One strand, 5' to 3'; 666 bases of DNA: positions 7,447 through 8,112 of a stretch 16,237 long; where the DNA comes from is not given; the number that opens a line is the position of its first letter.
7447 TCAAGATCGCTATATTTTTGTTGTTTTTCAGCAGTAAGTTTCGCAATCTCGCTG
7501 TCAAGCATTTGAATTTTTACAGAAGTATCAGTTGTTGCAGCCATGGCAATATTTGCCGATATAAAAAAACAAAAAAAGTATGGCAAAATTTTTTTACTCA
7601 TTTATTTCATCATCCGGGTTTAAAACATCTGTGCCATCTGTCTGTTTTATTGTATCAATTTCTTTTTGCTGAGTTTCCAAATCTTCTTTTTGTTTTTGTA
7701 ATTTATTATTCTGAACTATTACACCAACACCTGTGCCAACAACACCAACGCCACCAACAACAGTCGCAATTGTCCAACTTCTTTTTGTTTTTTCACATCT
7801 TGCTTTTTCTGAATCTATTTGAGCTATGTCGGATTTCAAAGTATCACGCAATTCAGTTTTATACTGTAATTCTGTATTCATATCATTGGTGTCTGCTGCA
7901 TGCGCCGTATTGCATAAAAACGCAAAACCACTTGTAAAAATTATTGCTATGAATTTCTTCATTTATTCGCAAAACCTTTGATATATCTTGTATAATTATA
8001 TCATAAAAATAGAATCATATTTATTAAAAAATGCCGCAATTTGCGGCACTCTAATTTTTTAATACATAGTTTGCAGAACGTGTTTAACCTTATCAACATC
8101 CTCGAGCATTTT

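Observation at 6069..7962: Translationally coupled pair of secreted paralogues with a shared coiled-coil / Cys / glycine-zipper module, one carrying an 18-Cys extension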

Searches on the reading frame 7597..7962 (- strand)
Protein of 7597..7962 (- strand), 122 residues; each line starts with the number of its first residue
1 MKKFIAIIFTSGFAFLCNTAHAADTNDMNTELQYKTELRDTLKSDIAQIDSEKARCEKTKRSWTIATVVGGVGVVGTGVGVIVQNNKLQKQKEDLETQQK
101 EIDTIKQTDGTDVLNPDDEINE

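Call 5: search_protein_families(library=pfam, proteins=[window:7597-7962:-], max_evalue=10)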
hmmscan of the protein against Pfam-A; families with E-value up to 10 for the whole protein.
window:7597-7962:- (122 aa): 6 families
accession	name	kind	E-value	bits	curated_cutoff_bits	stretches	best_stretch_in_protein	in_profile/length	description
PF09534.15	Trp_oprn_chp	-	0.02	15.2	29.6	1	44-100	117-155/180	Tryptophan-associated transmembrane protein (Trp_oprn_chp)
PF20663.3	COG4_N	-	0.03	14.8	27.3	1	22-60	15-53/107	Conserved oligomeric Golgi complex subunit 4, N-terminal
PF02910.25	Succ_DH_flav_C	-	0.05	14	20.8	1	77-117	10-50/130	Fumarate reductase flavoprotein C-term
PF08374.16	Protocadherin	-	0.078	13.4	26.3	1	33-102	11-79/217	Protocadherin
PF04977.20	DivIC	-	0.082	13.2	28.9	1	84-107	15-38/80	Septum formation initiator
PF16516.10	CC2-LZ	-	0.13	13.2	35.3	1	85-109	20-44/100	Leucine zipper of domain CC2 of NEMO, NF-kappa-B essential modulator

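Call 7: search_protein_families(library=ncbifam, proteins=[window:7597-7962:-], max_evalue=10)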
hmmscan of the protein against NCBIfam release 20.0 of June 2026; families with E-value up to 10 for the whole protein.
window:7597-7962:- (122 aa): 8 families
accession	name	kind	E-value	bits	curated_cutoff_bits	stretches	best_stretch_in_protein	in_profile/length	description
TIGR02209.1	ftsL_broad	equivalog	0.00062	19.6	42.45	2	5-67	9-68/85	cell division protein FtsL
NF033928.1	alph_xenorhab_A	subfamily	0.0023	17.3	125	1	35-103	183-251/339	alpha-xenorhabdolysin family binary toxin subunit A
NF047926.1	integrase_GmtZ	equivalog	0.0048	14.9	600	1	9-106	577-653/784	gamma-mobile-trio integrase GmtZ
NF049847.1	FtsL_COG5462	equivalog_domain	0.049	13.3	50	1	65-107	2-44/85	cell division protein FtsL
TIGR01709.2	typeII_sec_gspL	equivalog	0.076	12.1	65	1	44-102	223-283/392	type II secretion system protein GspL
TIGR04361.1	TrbK_Ti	equivalog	0.09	13.1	50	1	65-99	6-38/64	entry exclusion protein TrbK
NF047408.1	SA0632_fam_LP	equivalog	0.5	10.1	70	1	84-103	37-56/68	SA0632 family lipoprotein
NF053524.1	thylo_ssl2009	equivalog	0.56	10.9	58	1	65-104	13-51/90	ssl2009 family thylakoid membrane protein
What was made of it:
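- On XaxAB-type binary alpha-pore-forming toxin: 17.3 bits over 69 residues of a 122-aa protein (call 7).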

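Call 9: find_homologous_proteins(query=window:7597-7962:-, max_evalue=0.1)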
Query window:7597-7962:- (122 aa): 15 proteins with E <= 0.1 among 34 candidates.
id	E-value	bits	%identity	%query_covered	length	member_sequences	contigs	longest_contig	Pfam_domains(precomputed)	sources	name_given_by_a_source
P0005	7.4e-73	260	100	100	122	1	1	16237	-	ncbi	-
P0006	1.7e-20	91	60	63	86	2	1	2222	-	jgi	-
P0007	3.6e-19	87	47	83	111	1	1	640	-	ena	-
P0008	4.4e-18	83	57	57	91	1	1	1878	-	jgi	jgi:hypothetical protein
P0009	5.8e-18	83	48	78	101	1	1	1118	-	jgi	jgi:ribosomal protein S5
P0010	7.1e-18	83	54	69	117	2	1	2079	-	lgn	-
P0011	4.0e-17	80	59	57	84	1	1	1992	-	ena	-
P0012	1.6e-16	78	47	83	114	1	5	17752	-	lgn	-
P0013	5.4e-16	77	45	79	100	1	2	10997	-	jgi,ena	-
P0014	2.1e-15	75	45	77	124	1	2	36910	-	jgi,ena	-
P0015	4.4e-15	74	46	76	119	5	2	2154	-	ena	-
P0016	8.1e-14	69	41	81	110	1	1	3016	-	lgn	-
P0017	9.7e-14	69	52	51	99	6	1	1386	-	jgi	-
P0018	4.6e-12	64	48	61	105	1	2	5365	-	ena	-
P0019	5.4e-12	64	49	55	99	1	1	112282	-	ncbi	-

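Call 11: find_encoding_contigs(protein=P0019, flank=10000, max_places=3)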
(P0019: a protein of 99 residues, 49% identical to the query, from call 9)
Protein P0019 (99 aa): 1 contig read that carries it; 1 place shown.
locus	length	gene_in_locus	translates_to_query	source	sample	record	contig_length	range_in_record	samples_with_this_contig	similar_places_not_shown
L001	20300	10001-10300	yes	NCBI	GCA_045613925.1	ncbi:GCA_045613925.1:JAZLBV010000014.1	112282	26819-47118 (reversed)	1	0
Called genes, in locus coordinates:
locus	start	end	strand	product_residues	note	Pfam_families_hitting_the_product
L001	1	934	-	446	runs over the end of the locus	PF19295:SufBD_N, PF01458:SUFBD_core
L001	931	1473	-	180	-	-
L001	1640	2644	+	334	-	PF10671:TcpQ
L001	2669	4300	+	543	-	PF00263:Secretin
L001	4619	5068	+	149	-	-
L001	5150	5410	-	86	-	PF01649:Ribosomal_S20p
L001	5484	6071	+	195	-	PF02660:G3P_acyltransf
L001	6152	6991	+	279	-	-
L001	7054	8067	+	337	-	PF02481:DNA_processg_A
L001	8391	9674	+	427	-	PF11638:DnaA_N (weak), PF00308:Bac_DnaA, PF00004:AAA, PF08299:Bac_DnaA_C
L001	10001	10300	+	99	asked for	-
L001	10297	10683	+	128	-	-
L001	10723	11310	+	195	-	-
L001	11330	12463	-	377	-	PF00226:DnaJ, PF01556:DnaJ_C, PF00684:DnaJ_CXXCXGXG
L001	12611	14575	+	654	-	PF02518:HATPase_c, PF00204:DNA_gyraseB, PF01751:Toprim, PF00986:DNA_gyraseB_C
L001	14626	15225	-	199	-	PF01066:CDP-OH_P_transf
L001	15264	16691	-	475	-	PF01541:GIY-YIG, PF27096:UvrC_M, PF02151:UVR (weak), PF08459:UvrC_RNaseH_dom, PF12826:HHH_2 (weak), PF14520:HHH_5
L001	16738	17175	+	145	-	-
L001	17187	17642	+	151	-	-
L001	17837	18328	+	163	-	-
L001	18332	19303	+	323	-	PF00849:PseudoU_synth_2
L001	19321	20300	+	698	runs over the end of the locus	PF05170:AsmA, PF13116:YhdP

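Call 13: find_encoding_contigs(protein=P0014, flank=8000, max_places=3)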
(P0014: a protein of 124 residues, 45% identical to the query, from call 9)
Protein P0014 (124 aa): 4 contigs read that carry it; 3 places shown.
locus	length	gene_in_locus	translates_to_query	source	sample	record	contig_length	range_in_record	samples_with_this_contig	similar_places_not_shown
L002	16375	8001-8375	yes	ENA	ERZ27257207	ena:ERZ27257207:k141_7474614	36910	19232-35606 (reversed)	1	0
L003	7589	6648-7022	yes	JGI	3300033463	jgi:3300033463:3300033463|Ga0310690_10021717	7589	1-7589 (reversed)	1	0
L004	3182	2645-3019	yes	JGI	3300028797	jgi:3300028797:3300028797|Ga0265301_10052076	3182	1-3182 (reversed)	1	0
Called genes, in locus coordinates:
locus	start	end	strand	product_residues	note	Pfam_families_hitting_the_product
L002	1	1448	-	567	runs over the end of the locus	-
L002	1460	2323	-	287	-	-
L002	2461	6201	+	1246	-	-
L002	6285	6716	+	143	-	-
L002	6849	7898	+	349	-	PF02275:CBAH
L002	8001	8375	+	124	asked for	-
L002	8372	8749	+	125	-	-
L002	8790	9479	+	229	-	-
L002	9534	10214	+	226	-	-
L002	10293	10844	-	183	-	PF01025:GrpE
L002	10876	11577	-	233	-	PF00121:TIM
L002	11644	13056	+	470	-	PF13623:SurA_N_2, PF13624:SurA_N_3, PF13145:Rotamase_2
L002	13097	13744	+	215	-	PF11967:RecO_N (weak), PF02565:RecO_C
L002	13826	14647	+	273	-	PF13462:Thioredoxin_4, PF13098:Thioredoxin_2, PF01323:DSBA, PF13743:Thioredoxin_5 (faint), PF01323:DSBA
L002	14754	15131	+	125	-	-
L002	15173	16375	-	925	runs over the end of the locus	PF02739:5_3_exonuc_N, PF01367:5_3_exonuc, PF01612:DNA_pol_A_exo1, PF00476:DNA_pol_A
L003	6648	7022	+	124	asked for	-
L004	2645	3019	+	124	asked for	-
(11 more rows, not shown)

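Call 14: find_encoding_contigs(protein=P0012, flank=8000, max_places=3)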
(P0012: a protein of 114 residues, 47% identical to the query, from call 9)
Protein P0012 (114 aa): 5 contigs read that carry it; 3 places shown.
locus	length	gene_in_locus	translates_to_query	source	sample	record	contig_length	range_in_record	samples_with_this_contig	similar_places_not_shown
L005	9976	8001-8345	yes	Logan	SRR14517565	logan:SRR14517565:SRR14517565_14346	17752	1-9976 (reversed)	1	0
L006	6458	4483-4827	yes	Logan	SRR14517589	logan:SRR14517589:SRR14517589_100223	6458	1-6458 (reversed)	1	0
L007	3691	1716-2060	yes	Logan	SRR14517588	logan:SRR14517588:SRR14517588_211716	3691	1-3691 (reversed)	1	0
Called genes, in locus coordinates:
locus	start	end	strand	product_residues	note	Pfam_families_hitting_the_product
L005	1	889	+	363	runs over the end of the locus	PF10671:TcpQ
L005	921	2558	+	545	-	PF00263:Secretin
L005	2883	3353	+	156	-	-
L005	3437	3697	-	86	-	-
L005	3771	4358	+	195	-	PF02660:G3P_acyltransf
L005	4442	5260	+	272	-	-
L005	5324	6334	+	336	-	PF02481:DNA_processg_A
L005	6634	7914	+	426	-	PF11638:DnaA_N, PF00308:Bac_DnaA, PF00004:AAA, PF08299:Bac_DnaA_C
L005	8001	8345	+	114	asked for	-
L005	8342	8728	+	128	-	-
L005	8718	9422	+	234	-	-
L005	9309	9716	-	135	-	-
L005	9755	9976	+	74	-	?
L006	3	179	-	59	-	?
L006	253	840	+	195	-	PF02660:G3P_acyltransf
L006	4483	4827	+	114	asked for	-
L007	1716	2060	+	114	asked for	-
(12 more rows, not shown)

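Call 21: find_related_loci(query=A1, collection=genome_contigs, flank=6000)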
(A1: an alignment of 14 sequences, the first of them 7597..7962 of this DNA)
Query A1 (122 aa) in genome_contigs; peptide patterns used: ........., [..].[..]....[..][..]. (x = any residue, [..] = any of these).
348 stretches matched a pattern; 25 encode a relative of the query (tblastn E <= 1e-3); 25 distinct loci.
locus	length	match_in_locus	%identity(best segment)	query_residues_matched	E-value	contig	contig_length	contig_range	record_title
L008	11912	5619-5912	48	4-100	2e-23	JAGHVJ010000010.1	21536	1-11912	MAG: Candidatus Enterousia onthequi isolate E5_MB2_19 c_000000873735, whole genome shotgun sequence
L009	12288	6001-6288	44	8-98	7e-21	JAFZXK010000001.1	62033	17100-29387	MAG: Alphaproteobacteria bacterium isolate RGIG8185 Water_buffalos_Rumen-3__c166433, whole genome shotgun sequence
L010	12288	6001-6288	44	8-98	7e-21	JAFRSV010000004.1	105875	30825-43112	MAG: Alphaproteobacteria bacterium isolate RGIG2769 Goat_Omasum-5__c176376, whole genome shotgun sequence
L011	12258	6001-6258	46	4-94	5e-20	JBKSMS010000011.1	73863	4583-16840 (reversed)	MAG: Alphaproteobacteria bacterium isolate 82_22-119 k141_1961789, whole genome shotgun sequence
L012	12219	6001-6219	45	35-107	1e-18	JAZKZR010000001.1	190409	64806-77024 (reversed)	MAG: Candidatus Enterousia sp. isolate T1900045086_TC20190080.MAGScoT_cleanbin_000026 SGB_4685_k141_1004667, whole genom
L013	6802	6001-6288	45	1-94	6e-18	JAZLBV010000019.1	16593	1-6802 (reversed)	MAG: Candidatus Enterousia sp. isolate T1900045056_TC20190049.MAGScoT_cleanbin_000022 SGB_4557_k141_3339906, whole genom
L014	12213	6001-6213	45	37-107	1e-17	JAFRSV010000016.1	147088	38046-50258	MAG: Alphaproteobacteria bacterium isolate RGIG2769 Goat_Omasum-5__c721047, whole genome shotgun sequence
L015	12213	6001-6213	46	37-107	2e-17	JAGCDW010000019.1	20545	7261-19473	MAG: Alphaproteobacteria bacterium isolate RGIG9702 Yak_Omasum-2__c231049, whole genome shotgun sequence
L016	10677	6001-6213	45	37-107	1e-17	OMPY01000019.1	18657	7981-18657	uncultured proteobacterium isolate RUG774 genome assembly, contig: scaffold_1835, whole genome shotgun sequence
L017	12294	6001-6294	36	10-107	3e-17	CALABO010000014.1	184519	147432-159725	MAG TPA_asm: uncultured proteobacterium isolate SRR6425765_bin.2_CONCOCT_v1.1_MAG genome assembly, contig: ERZ1767560.1,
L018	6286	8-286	37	10-102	4e-17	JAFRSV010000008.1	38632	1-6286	MAG: Alphaproteobacteria bacterium isolate RGIG2769 Goat_Omasum-5__c467937, whole genome shotgun sequence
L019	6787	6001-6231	44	15-88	5e-17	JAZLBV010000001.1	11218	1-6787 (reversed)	MAG: Candidatus Enterousia sp. isolate T1900045056_TC20190049.MAGScoT_cleanbin_000022 SGB_4557_k141_3339909, whole genom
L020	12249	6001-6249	44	7-91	4e-17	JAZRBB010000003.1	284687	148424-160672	MAG: Candidatus Enterousia sp. isolate T1900045132_TC20190126.MAGScoT_cleanbin_000016 SGB_4885_k141_2185422, whole genom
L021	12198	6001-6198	47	37-102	6e-17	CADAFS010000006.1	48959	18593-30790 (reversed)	MAG: uncultured proteobacterium isolate RUG13256 genome assembly, contig: RUG13256_asm_6, whole genome shotgun sequence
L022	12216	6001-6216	46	37-107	5e-16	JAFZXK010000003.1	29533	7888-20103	MAG: Alphaproteobacteria bacterium isolate RGIG8185 Water_buffalos_Rumen-3__c304806, whole genome shotgun sequence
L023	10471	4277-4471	63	31-95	3e-13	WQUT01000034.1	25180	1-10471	MAG: Proteobacteria bacterium isolate Cu122P5bin52 JGI20166J26741_11510028, whole genome shotgun sequence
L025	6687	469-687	45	35-107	1e-18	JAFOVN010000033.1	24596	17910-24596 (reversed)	MAG: Alphaproteobacteria bacterium isolate RGIG837 Dairy_cattle_Omasum.Co__c2753098, whole genome shotgun sequence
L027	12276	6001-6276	43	30-122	3e-7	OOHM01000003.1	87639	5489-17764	uncultured proteobacterium isolate RUG585 genome assembly, contig: scaffold_77, whole genome shotgun sequence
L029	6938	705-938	44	30-107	8e-7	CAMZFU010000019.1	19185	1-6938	MAG TPA_asm: uncultured proteobacterium isolate SRR10912535_bin.38_metaWRAP_v1.3_MAG genome assembly, contig: ERZ1421001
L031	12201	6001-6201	51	41-107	5e-6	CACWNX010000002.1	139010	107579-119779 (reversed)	MAG: uncultured proteobacterium isolate RUG10747 genome assembly, contig: RUG10747_asm_2, whole genome shotgun sequence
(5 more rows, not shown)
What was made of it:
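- On FtsL / FtsB (DivIC): Two or three loci per MAG were found in three MAGs (call 21).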

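Call 23: search_protein_representatives(alignment_id=A1)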
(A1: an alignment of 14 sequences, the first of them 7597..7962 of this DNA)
Query: 14 sequences, 104 profile positions. Proteins with E-value up to 0.001 (for the whole library): 161; up to 1e-10: 141; up to 1e-30: 5. The best 150 are listed.
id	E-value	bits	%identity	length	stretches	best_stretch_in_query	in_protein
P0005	1.1e-37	144.1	-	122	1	1-103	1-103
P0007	1.2e-37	144.0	-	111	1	4-103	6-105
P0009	6.3e-35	135.3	-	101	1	1-101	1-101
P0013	6.6e-33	128.8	-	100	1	1-98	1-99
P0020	3.6e-31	123.2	-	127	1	9-101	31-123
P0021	7.5e-29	115.7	-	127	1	19-101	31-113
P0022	3.3e-28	113.7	-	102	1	7-100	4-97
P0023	7.2e-28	112.6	-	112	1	7-102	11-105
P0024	1.0e-25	105.7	-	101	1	6-97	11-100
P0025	1.4e-24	102.0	-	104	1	2-98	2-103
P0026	2.7e-24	101.1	-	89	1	28-103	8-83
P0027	2.8e-24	101.1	-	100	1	10-101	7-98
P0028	4.7e-24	100.3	-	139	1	16-102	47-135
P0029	2.9e-23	97.8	-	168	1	17-99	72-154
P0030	3.3e-23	97.6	-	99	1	19-101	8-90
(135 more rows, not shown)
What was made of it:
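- Checked: A has 161 relatives among 50%-identity cluster representatives (call 23).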

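Call 34: search_protein_families(library=pfam, proteins=[L012:6278-8002:+, L014:6272-7993:+, L015:6194-7918:+, L017:6349-7764:+, L021:6194-8032:+, L022:6267-7679:+, L023:4625-6493:+, L029:996-3008:+, L031:6257-7483:+, L025:668-1861:+], max_evalue=0.1)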
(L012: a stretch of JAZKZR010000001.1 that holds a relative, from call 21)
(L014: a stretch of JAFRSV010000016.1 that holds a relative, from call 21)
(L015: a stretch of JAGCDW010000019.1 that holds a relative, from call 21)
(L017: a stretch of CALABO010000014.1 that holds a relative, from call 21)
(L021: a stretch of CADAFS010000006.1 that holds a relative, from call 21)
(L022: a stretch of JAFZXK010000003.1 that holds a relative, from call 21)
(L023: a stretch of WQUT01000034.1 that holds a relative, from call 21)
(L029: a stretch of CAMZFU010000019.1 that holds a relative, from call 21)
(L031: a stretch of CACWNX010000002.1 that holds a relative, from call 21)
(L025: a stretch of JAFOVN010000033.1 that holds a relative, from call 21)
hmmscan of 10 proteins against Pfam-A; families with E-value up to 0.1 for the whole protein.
L012:6278-8002:+ (575 aa): 3 families
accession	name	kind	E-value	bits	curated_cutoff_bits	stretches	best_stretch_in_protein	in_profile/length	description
PF19258.4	KxYKxGKxW_sig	-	0.016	15.6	23.6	1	54-77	15-38/41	KxYKxGKxW signal peptide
PF19202.5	DUF5874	-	0.029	15.1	27.1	1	323-366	3-46/74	Family of unknown function (DUF5874)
PF10828.13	DUF2570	-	0.033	14.6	26.6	0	353-384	72-103/108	Protein of unknown function (DUF2570)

L014:6272-7993:+ (574 aa): 2 families
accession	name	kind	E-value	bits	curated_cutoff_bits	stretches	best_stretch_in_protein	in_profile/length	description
PF19258.4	KxYKxGKxW_sig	-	0.016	15.6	23.6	1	54-77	15-38/41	KxYKxGKxW signal peptide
PF25599.1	Ephrin_CRD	-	0.066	13.7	27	1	497-519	37-59/59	Ephrin cysteine rich domain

L015:6194-7918:+ (575 aa): 1 family
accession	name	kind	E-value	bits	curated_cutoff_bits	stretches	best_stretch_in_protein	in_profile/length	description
PF19258.4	KxYKxGKxW_sig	-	0.016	15.6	23.6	1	79-102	15-38/41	KxYKxGKxW signal peptide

L017:6349-7764:+ (472 aa): 1 family
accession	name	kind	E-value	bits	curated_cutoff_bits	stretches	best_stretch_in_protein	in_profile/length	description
PF19258.4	KxYKxGKxW_sig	-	0.012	15.9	23.6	1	54-77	15-38/41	KxYKxGKxW signal peptide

L021:6194-8032:+ (613 aa): 2 families
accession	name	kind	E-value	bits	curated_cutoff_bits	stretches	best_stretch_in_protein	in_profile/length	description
PF19258.4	KxYKxGKxW_sig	-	0.017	15.5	23.6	1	80-103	15-38/41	KxYKxGKxW signal peptide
PF02830.23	V4R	-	0.091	13.3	31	0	572-600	21-49/62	V4R domain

L022:6267-7679:+ (471 aa): 1 family
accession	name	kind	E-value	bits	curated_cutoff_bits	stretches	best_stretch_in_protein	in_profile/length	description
PF19258.4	KxYKxGKxW_sig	-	0.012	15.9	23.6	1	54-77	15-38/41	KxYKxGKxW signal peptide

L023:4625-6493:+ (623 aa): 0 families

L029:996-3008:+ (671 aa): 1 family
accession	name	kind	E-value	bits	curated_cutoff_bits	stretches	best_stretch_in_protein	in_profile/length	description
PF19071.5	DUF5767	-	0.047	14.2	26.9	0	453-490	19-56/84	Family of unknown function (DUF5767)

L031:6257-7483:+ (409 aa): 1 family
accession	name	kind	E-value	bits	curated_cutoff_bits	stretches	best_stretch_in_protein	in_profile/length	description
PF19258.4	KxYKxGKxW_sig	-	0.009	16.4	23.6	1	52-77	13-38/41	KxYKxGKxW signal peptide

L025:668-1861:+ (398 aa): 1 family
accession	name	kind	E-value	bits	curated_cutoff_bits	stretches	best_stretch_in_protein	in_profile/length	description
PF19258.4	KxYKxGKxW_sig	-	0.0057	17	23.6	1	80-103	15-38/41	KxYKxGKxW signal peptide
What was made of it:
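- On Polymorphic toxin systems: No toxin domain in ten long B proteins (call 34).
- On Extracytoplasmic disulfide-bonded domains: No Pfam EGF hit (call 34).
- No toxin domain is found in any of ten long B proteins (call 34).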

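Call 38: search_protein_families(library=pfam, proteins=[L001:10723-11307:+, L002:8790-9476:+, L002:9534-10211:+, L005:8772-9419:+, L008:6314-6928:+, L011:6693-7316:+], max_evalue=1)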
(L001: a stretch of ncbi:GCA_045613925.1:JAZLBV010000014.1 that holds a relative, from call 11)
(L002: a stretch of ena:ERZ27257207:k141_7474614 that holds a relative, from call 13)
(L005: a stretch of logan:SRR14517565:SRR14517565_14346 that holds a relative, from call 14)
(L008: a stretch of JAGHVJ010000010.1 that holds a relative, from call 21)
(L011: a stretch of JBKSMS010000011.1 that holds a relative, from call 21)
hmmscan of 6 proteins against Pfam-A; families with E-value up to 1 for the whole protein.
L001:10723-11307:+ (195 aa): 2 families
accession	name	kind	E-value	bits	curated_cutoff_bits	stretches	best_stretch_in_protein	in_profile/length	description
PF01039.27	Carboxyl_trans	-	0.11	11.5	22.3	1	69-161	62-156/493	Carboxyl transferase domain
PF21559.3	Reb1_MybAD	-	0.23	12.3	27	0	67-104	7-44/68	DNA-binding protein reb1, Myb-associated domain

L002:8790-9476:+ (229 aa): 1 family
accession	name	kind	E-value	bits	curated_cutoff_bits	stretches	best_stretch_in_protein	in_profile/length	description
PF20130.4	DUF6520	-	0.16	12.8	25.4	1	1-54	1-52/83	Family of unknown function (DUF6520)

L002:9534-10211:+ (226 aa): 3 families
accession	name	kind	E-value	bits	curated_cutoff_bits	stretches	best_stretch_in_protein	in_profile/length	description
PF20130.4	DUF6520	-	0.00015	22.5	25.4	1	1-57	1-63/83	Family of unknown function (DUF6520)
PF20195.4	DUF6558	-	0.0098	16.4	24.1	0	28-70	47-89/140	Phage tail protein N-terminal domain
PF06596.16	PsbX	-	0.031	14.7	25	1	3-22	6-25/38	Photosystem II reaction centre X protein (PsbX)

L005:8772-9419:+ (216 aa): 0 families

L008:6314-6928:+ (205 aa): 1 family
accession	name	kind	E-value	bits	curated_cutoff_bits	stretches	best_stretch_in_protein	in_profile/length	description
PF24480.1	TPGS1_C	-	0.056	13.4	27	1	55-102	71-118/197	Tubulin polyglutamylase complex subunit 1-like, C-terminal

L011:6693-7316:+ (208 aa): 0 families

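Call 54: search_protein_families(library=pfam, proteins=[L012:9760-12219:+, L014:9694-12108:+, L027:8732-12274:+], max_evalue=0.01)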
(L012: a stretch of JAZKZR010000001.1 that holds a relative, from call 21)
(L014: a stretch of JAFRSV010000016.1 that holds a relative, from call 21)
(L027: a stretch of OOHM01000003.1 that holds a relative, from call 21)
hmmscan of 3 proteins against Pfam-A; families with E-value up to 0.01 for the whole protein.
L012:9760-12219:+ (820 aa): 0 families

L014:9694-12108:+ (805 aa): 2 families
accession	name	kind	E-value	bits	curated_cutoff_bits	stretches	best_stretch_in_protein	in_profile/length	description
PF03797.25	Autotransporter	-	1.9e-35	123.3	26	1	553-785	1-255/255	Autotransporter beta-domain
PF02415.23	Chlam_PMP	-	1.4e-13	49.9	20.6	2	189-206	1-18/19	Chlamydia polymorphic membrane protein (Chlamydia_PMP) repeat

L027:8732-12274:+ (1181 aa): 0 families
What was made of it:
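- Closest known: Variable surface protein families of reduced-genome parasites. Same: A Pmp-repeat autotransporter lies about 3.4 kb downstream of A in locus L014 (call 54).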

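Call 61: search_protein_families(library=phrogs, proteins=[window:7597-7962:-, L001:10723-11307:+], max_evalue=0.1)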
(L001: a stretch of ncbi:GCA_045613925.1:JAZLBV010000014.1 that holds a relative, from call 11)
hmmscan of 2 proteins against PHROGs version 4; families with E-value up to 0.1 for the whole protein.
window:7597-7962:- (122 aa): 8 families
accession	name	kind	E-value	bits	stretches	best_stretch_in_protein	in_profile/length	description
phrog_739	-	lysis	0.00013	23.2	1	62-105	5-46/122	Rz-like spanin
phrog_17651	-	unknown function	0.014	16.7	1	60-97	3-40/100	-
phrog_18851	-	unknown function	0.023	15.7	1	1-61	1-59/125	-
phrog_36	-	transcription regulation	0.032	14.8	1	42-104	66-135/220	transcriptional regulator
phrog_1863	-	unknown function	0.045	14.7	0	67-104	6-44/97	-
phrog_214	-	lysis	0.046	14.6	0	62-106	8-51/176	Rz-like spanin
phrog_2682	-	unknown function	0.057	15.3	0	1-15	1-16/52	-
phrog_1034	-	unknown function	0.061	14.4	0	33-64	37-67/106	-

L001:10723-11307:+ (195 aa): 0 families
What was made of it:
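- Weak FtsL and DivIC hits (E 6e-4 to 0.08; calls 5, 7) and a weak Rz-like spanin hit (E 1.3e-4; call 61).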

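Call 62: search_protein_families(library=padloc, proteins=[window:7597-7962:-, L001:10723-11307:+], max_evalue=0.1)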
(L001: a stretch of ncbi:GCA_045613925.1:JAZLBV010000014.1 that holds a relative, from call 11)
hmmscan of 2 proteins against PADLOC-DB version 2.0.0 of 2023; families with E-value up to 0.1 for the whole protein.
window:7597-7962:- (122 aa): 0 families

L001:10723-11307:+ (195 aa): 0 families
